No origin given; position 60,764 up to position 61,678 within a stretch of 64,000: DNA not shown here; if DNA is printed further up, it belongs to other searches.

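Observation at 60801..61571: Extra single gene between apaH and folA: pRiA4b ORF-3-like protein apparently co-transcribed with folA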

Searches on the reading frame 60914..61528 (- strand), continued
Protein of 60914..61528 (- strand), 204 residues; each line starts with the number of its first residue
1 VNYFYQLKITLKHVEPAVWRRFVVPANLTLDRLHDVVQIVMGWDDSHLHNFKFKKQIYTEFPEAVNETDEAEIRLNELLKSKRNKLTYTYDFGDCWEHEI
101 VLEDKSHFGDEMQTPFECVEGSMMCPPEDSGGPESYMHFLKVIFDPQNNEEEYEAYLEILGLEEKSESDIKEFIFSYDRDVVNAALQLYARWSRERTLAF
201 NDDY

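Call 53: search_dna_similar(query=window:60914-61528:-, collection=phages, mode=protein, max_rows=15, max_evalue=0.001)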
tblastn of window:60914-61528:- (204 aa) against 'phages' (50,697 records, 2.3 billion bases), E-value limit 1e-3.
Records with a match: 4; places in all: 4; records where one place covers at least 80% of the query: 2.
Best place of each record, by identity: <60% 4.
By first word of the organism name: Pseudomonas 1; Mycobacterium 1; Proteobacteria 1; Bacteriophage 1.
By host as written in the record: Pseudomonas aeruginosa F002 1; Mycobacterium smegmatis mc2 155 1; Silvanigrella aquatica Nonnen-W8red 1; - 1.
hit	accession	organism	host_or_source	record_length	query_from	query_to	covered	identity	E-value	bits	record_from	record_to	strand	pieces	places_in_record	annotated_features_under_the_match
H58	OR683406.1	Pseudomonas phage Marin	Pseudomonas aeruginosa F002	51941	6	187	89%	34.9%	1e-24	106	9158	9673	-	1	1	hypothetical protein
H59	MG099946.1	Mycobacterium phage LouisV14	Mycobacterium smegmatis mc2 155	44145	5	149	71%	35.3%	3e-26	110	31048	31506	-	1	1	resolvase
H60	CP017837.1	Proteobacteria phage MWH-Nonnen-W8red 2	Silvanigrella aquatica Nonnen-W8red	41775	7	157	74%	31.8%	4e-14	76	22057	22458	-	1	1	record has no annotation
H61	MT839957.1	Bacteriophage sp.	human fecal samples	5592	5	173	83%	28.3%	4e-8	58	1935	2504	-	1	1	record has no annotation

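Call 54: fold_search(model_id=the predicted structure, library=afdb50)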
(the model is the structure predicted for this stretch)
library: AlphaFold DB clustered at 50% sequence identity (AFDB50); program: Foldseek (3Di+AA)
matches with E <= 10: 2307; with E <= 0.001: 2295
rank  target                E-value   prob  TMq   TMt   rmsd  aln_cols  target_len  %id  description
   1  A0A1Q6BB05            1.0e-37  1.00  0.94  0.94   4.6       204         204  100  Plasmid pRiA4b Orf3-like domain-containing protein [Escherichia coli]
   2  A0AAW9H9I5            1.1e-21  1.00  0.89  0.73   2.1       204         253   46  Plasmid pRiA4b ORF-3 family protein [Pectobacterium brasiliense]
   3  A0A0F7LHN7            1.8e-21  1.00  0.84  0.81   4.0       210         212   47  Plasmid pRiA4b Orf3-like domain-containing protein [Photorhabdus thracensis]
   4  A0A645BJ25            7.8e-21  1.00  0.82  0.62   5.6       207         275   45  Plasmid pRiA4b Orf3-like domain-containing protein [bioreactor metagenome]
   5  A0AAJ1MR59            8.7e-21  1.00  0.82  0.81   3.7       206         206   40  Plasmid pRiA4b ORF-3 family protein
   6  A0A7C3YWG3            3.8e-20  1.00  0.83  0.84   4.7       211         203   39  Plasmid pRiA4b ORF-3 family protein
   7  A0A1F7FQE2            4.9e-20  1.00  0.84  0.86   3.1       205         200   38  Plasmid pRiA4b Orf3-like domain-containing protein
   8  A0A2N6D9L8            5.8e-20  1.00  0.83  0.67   3.3       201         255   41  Plasmid pRiA4b ORF-3 family protein
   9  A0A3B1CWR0            7.4e-20  1.00  0.83  0.83   5.1       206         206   42  TnpR protein [hydrothermal vent metagenome]
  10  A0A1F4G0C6            5.9e-19  1.00  0.81  0.81   2.7       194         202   39  Plasmid pRiA4b Orf3-like domain-containing protein
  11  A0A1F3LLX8            1.2e-18  1.00  0.80  0.31   2.6       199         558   37  Plasmid pRiA4b Orf3-like domain-containing protein
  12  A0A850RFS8            1.4e-18  1.00  0.79  0.87   2.5       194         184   38  Plasmid pRiA4b ORF-3 family protein [Allochromatium humboldtianum]
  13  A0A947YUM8            2.0e-18  1.00  0.82  0.84   4.3       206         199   36  Plasmid pRiA4b ORF-3 family protein
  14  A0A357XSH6            3.3e-18  1.00  0.79  0.59   7.5       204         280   34  Plasmid pRiA4b Orf3-like domain-containing protein
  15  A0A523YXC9            5.9e-18  1.00  0.80  0.37   6.1       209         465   36  Plasmid pRiA4b ORF-3 family protein
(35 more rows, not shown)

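Call 56: get_annotated_region(hit=H34, flank=3000)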
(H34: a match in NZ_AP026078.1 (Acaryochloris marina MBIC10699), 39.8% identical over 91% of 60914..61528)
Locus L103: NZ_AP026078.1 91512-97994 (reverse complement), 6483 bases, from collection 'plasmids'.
description: Acaryochloris marina MBIC10699 plasmid pREC3, complete sequence
organism: Acaryochloris marina MBIC10699 (NCBI taxid 2954813)
taxonomy: Bacteria; Cyanobacteriota; Cyanophyceae; Acaryochloridales; Acaryochloridaceae; Acaryochloris; Acaryochloris marina; Acaryochloris marina MBIC10699
host: -; source: cell culture,Ascidian, Diplosoma similis; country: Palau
typing (MOB-suite, as given by PLSDB): conjugative; relaxase MOBF; mating-pair formation MPF_T
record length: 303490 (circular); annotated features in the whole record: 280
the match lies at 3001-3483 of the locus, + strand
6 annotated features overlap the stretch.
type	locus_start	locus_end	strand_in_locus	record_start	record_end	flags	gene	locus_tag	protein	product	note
CDS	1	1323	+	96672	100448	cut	-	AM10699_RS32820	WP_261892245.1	WD40 repeat domain-containing protein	-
CDS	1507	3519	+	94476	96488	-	-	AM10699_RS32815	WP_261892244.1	tyrosine-type recombinase/integrase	GO:0015074 - DNA integration [Evidence IEA]; GO:0006310 - DNA recombination [Evidence IEA]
CDS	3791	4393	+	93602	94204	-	-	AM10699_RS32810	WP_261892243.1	ParA family protein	-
CDS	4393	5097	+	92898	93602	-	-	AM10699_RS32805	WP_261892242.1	ParB N-terminal domain-containing protein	-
CDS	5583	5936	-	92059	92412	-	-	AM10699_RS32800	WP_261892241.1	CU044_2847 family protein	-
CDS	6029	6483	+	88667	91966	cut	-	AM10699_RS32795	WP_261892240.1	pentapeptide repeat-containing protein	-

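Call 57: get_annotated_region(hit=H39, flank=3000)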
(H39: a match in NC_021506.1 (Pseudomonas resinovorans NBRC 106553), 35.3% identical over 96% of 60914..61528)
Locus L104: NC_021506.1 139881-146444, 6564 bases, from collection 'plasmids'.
description: Pseudomonas resinovorans NBRC 106553 plasmid pCAR1.3, complete sequence
organism: Pseudomonas resinovorans NBRC 106553 (NCBI taxid 1245471)
taxonomy: Bacteria; Pseudomonadota; Gammaproteobacteria; Pseudomonadales; Pseudomonadaceae; Pseudomonas; Pseudomonas resinovorans; Pseudomonas resinovorans NBRC 106553
host: -; source: -; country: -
typing (MOB-suite, as given by PLSDB): conjugative; replicon IncP; relaxase MOBH; mating-pair formation MPF_F
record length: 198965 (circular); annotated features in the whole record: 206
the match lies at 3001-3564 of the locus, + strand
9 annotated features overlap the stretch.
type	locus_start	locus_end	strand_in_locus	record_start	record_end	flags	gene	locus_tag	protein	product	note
CDS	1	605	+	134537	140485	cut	-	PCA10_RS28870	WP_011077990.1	DUF4165 domain-containing protein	-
CDS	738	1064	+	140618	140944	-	-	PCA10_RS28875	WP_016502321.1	transposase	GO:0006313 - DNA transposition [Evidence IEA]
CDS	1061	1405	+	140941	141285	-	tnpB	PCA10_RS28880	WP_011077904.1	IS66 family insertion sequence element accessory protein TnpB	-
CDS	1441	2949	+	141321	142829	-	-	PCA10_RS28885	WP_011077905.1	IS66-like element ISPre3 family transposase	GO:0006313 - DNA transposition [Evidence IEA]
CDS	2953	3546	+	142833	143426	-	-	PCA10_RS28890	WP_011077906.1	plasmid pRiA4b ORF-3 family protein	-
CDS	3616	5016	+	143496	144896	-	-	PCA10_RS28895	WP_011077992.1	hypothetical protein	-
CDS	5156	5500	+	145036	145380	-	traA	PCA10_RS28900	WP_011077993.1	TraA family conjugative transfer protein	-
CDS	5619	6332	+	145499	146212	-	-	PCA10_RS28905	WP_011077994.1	DsbC family protein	-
CDS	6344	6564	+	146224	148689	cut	traC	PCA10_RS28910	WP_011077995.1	type IV secretion system protein TraC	-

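Call 58: get_annotated_region(hit=H59, flank=2000)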
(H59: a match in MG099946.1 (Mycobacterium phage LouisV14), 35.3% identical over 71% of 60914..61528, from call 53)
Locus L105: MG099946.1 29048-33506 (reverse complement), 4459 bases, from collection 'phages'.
description: Mycobacterium phage LouisV14, complete genome.
organism: Mycobacterium phage LouisV14 (NCBI taxid 2047841)
taxonomy: Viruses; Duplodnaviria; Heunggongvirae; Uroviricota; Caudoviricetes; Gclasvirinae; Liefievirus
host: Mycobacterium smegmatis mc2 155; source: soil; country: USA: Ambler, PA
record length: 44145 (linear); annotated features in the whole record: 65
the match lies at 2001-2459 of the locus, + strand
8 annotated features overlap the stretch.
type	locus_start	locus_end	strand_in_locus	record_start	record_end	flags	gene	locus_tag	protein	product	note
CDS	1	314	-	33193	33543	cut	-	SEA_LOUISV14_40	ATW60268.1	ASC-1 transcription coactivator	ASC-1 transciption coactivator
CDS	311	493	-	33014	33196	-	-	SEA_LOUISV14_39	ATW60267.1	hypothetical protein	-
CDS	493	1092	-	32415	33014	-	-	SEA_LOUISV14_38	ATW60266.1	hypothetical protein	membrane protein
CDS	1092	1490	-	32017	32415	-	-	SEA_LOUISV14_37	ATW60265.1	hypothetical protein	-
CDS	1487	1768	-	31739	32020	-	-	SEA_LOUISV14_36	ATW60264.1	excise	-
CDS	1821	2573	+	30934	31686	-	-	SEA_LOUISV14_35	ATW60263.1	resolvase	TnpR resolvase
CDS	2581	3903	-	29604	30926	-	-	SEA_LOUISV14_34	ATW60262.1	transposase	TnpA transposase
CDS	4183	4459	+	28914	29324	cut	-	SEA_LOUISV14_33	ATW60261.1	immunity repressor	immunity represssor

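Call 69: search_solved_structures(query=A2, max_evalue=10, show_alignments=3)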
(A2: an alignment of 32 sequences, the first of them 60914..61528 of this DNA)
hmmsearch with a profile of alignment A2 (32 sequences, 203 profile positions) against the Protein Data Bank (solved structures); distinct sequences matched with E-value up to 10: 2.
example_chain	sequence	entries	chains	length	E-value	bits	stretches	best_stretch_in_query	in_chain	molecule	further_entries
2i1s_A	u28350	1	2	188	7.6e-36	127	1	2-162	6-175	Hypothetical protein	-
8z63_A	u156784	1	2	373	0.93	12.5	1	46-99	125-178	Alpha-L-fucosidase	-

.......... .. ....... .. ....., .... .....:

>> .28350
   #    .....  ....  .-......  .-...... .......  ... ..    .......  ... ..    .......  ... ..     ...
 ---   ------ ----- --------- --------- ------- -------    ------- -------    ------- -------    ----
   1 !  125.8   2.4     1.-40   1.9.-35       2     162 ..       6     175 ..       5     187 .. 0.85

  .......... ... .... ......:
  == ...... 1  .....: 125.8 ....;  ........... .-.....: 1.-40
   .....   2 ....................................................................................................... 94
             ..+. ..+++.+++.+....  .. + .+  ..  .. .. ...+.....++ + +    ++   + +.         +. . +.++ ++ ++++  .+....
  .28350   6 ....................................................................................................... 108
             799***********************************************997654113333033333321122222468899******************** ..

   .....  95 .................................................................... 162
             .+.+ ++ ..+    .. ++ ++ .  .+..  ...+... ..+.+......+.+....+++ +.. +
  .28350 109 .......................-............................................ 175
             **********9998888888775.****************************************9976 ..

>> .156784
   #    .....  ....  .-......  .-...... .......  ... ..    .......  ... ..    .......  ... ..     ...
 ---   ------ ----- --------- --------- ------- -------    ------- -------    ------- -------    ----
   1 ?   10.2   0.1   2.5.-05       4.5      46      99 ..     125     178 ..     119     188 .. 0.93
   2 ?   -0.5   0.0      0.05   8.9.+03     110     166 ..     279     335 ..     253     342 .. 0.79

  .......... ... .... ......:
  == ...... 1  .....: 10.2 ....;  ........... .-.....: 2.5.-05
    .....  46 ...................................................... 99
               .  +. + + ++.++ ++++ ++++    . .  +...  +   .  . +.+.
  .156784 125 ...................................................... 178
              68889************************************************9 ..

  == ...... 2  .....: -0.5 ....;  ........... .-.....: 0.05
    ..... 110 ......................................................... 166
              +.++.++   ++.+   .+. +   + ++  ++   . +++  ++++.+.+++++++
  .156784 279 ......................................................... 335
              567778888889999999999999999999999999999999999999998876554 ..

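Call 70: list_cluster_members(proteins=[window:60917-61528:-, P0003])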
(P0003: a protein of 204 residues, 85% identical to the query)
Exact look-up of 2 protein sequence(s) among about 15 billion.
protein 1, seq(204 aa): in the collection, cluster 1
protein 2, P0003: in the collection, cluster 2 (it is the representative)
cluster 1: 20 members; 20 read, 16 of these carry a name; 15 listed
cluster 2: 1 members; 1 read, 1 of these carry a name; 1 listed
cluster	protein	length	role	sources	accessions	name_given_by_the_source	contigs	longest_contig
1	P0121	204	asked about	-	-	plasmid pRiA4b ORF-3 family protein [Escherichia coli] | Plasmid pRiA4b Orf3-like domain-containing protein n=1 Tax=Escherichia coli TaxID=562 ... | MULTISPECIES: plasmid pRiA4b ORF-3 family protein [Escherichia]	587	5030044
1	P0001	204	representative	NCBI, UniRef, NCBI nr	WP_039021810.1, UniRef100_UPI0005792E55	plasmid pRiA4b ORF-3 family protein [Escherichia coli] | plasmid pRiA4b ORF-3 family protein n=1 Tax=Escherichia coli TaxID=562 RepID=UPI0005792E55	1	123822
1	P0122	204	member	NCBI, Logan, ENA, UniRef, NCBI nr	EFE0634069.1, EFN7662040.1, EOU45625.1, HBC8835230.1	TPA: plasmid pRiA4b ORF-3 family protein [Escherichia coli] | plasmid pRiA4b ORF-3 family protein n=1 Tax=Escherichia TaxID=561 RepID=UPI0002BB01E2 | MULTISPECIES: plasmid pRiA4b ORF-3 family protein [Escherichia]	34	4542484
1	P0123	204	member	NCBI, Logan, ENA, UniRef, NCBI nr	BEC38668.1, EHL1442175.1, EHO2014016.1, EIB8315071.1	hypothetical protein VEE76_37490 [Escherichia coli] | IS1096 element passenger TnpR family protein n=1 Tax=Escherichia TaxID=561 ... | plasmid pRiA4b ORF-3 family protein [Escherichia coli]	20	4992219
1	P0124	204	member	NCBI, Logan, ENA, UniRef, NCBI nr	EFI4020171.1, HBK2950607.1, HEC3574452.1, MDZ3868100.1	TPA: plasmid pRiA4b ORF-3 family protein [Escherichia coli] | plasmid pRiA4b ORF-3 family protein n=1 Tax=Escherichia coli TaxID=562 RepID=UPI001EBA21E7 | plasmid pRiA4b ORF-3 family protein [Escherichia coli]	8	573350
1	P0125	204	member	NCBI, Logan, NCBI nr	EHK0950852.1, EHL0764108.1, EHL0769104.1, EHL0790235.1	plasmid pRiA4b ORF-3 family protein [Escherichia coli]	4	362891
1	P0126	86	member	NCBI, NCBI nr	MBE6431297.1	MAG: plasmid pRiA4b ORF-3 family protein, partial [Escherichia coli] | plasmid pRiA4b ORF-3 family protein [Escherichia coli]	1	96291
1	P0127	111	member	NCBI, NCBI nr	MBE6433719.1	MAG: plasmid pRiA4b ORF-3 family protein, partial [Escherichia coli] | plasmid pRiA4b ORF-3 family protein [Escherichia coli]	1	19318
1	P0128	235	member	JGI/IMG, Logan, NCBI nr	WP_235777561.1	hypothetical protein | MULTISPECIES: plasmid pRiA4b ORF-3 family protein [Escherichia]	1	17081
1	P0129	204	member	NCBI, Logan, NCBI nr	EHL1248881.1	plasmid pRiA4b ORF-3 family protein [Escherichia coli]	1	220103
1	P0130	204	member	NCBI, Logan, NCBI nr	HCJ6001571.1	TPA: plasmid pRiA4b ORF-3 family protein [Escherichia coli] | plasmid pRiA4b ORF-3 family protein [Escherichia coli]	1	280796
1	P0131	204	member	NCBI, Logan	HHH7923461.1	TPA: plasmid pRiA4b ORF-3 family protein [Escherichia coli]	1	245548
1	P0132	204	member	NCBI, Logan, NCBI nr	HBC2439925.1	TPA: plasmid pRiA4b ORF-3 family protein [Escherichia coli] | plasmid pRiA4b ORF-3 family protein [Escherichia coli]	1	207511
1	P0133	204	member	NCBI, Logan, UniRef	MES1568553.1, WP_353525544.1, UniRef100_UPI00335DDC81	plasmid pRiA4b ORF-3 family protein [Escherichia coli] | plasmid pRiA4b ORF-3 family protein n=1 Tax=Escherichia coli TaxID=562 RepID=UPI00335DDC81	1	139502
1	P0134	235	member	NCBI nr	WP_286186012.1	plasmid pRiA4b ORF-3 family protein [Escherichia ruysiae]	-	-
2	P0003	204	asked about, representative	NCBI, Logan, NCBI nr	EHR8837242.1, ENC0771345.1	plasmid pRiA4b ORF-3 family protein [Shigella flexneri] | plasmid pRiA4b ORF-3 family protein [Escherichia coli]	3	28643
